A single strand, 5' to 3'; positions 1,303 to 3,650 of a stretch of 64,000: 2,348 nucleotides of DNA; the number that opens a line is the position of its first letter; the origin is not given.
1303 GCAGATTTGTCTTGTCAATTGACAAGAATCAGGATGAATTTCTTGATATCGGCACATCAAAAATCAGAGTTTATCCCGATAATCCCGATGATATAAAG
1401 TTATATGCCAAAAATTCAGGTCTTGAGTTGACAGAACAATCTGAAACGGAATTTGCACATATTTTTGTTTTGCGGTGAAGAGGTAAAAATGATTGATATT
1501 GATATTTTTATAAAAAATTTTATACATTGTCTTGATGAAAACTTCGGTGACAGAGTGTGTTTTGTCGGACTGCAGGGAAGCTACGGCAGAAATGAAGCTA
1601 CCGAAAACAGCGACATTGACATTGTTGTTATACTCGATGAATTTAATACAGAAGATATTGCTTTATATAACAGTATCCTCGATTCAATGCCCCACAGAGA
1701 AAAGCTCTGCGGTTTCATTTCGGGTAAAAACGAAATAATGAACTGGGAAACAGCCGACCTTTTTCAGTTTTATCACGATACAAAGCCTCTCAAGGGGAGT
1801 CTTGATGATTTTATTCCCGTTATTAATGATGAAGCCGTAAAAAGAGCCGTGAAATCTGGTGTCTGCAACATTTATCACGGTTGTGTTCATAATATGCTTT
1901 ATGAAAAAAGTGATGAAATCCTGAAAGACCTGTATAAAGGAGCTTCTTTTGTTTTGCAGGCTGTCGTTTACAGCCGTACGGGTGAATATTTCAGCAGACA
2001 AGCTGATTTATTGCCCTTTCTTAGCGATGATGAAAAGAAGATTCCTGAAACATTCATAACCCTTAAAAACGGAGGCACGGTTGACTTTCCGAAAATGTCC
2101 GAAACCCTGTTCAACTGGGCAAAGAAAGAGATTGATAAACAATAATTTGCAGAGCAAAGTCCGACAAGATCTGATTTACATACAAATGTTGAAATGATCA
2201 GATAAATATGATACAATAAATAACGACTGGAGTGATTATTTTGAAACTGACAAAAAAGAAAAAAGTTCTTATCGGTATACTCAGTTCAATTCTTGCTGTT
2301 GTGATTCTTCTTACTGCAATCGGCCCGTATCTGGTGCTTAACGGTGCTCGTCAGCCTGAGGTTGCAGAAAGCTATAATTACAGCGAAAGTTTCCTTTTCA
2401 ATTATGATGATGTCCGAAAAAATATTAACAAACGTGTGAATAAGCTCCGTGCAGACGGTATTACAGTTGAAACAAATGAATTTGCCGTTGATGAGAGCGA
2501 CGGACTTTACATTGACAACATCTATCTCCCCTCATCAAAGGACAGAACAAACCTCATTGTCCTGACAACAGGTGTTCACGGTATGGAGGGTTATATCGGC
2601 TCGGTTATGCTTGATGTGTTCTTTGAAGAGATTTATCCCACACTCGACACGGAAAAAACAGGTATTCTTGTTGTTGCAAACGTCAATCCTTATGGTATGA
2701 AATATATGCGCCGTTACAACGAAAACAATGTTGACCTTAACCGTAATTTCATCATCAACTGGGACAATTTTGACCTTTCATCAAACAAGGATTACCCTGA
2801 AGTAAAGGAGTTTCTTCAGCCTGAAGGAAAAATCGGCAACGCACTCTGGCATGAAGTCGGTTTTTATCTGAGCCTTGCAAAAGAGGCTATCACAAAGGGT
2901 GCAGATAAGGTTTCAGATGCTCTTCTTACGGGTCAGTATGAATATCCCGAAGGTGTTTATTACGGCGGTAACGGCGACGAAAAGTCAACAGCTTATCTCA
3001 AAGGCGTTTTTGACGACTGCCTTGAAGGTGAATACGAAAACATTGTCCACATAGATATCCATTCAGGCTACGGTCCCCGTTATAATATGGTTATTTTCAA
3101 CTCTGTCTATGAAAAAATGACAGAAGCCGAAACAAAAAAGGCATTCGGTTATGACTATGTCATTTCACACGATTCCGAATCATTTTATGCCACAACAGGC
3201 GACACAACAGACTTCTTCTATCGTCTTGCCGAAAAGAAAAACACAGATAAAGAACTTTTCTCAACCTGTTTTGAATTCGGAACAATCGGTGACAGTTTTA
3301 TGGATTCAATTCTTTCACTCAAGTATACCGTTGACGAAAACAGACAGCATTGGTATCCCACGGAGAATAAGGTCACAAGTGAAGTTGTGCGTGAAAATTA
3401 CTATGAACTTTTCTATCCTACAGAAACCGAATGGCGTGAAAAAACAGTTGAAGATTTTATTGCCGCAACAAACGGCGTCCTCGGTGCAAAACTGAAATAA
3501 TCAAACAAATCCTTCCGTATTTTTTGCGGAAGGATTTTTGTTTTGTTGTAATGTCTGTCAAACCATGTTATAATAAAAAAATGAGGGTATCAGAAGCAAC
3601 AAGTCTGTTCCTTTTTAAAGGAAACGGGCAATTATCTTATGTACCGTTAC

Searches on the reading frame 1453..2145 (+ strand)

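Call 105: search_protein_families(library=pfam, proteins=[window:1453-2145:+])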
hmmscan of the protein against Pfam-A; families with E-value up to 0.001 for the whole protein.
window:1453-2145:+ (230 aa): 2 families
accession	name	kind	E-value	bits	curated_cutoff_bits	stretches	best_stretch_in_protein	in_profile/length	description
PF01909.29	NTP_transf_2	-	9.3e-10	39.2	21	1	21-122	2-73/93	Nucleotidyltransferase domain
PF18765.7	Polbeta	-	8.8e-07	29.5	26.9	1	33-78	11-58/93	Polymerase beta, Nucleotidyltransferase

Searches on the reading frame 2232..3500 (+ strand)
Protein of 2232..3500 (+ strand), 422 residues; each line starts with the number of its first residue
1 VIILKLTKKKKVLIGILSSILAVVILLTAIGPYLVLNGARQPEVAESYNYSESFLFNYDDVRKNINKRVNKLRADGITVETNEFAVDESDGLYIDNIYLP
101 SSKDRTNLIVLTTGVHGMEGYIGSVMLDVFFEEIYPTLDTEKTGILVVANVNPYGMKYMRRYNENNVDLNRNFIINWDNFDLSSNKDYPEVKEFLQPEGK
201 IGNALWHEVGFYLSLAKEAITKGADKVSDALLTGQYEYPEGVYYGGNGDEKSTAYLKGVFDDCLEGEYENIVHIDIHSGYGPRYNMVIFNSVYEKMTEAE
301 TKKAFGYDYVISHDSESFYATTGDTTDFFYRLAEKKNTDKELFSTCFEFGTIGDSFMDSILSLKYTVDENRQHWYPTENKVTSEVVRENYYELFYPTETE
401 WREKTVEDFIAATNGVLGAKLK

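Call 105: search_protein_families(library=pfam, proteins=[window:2232-3500:+])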
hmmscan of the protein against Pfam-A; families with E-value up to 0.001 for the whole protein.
window:2232-3500:+ (422 aa): 3 families
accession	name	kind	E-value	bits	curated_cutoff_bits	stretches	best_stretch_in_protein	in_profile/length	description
PF10994.13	DUF2817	-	1.8e-78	264.9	23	1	54-407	1-340/341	Protein of unknown function (DUF2817)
PF24827.1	AstE_AspA_cat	-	7.4e-07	29.3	25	1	109-193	5-81/192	Succinylglutamate desuccinylase/Aspartoacylase catalytic domain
PF00246.29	Peptidase_M14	-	0.00018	21.7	21.6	0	141-197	88-160/286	Zinc carboxypeptidase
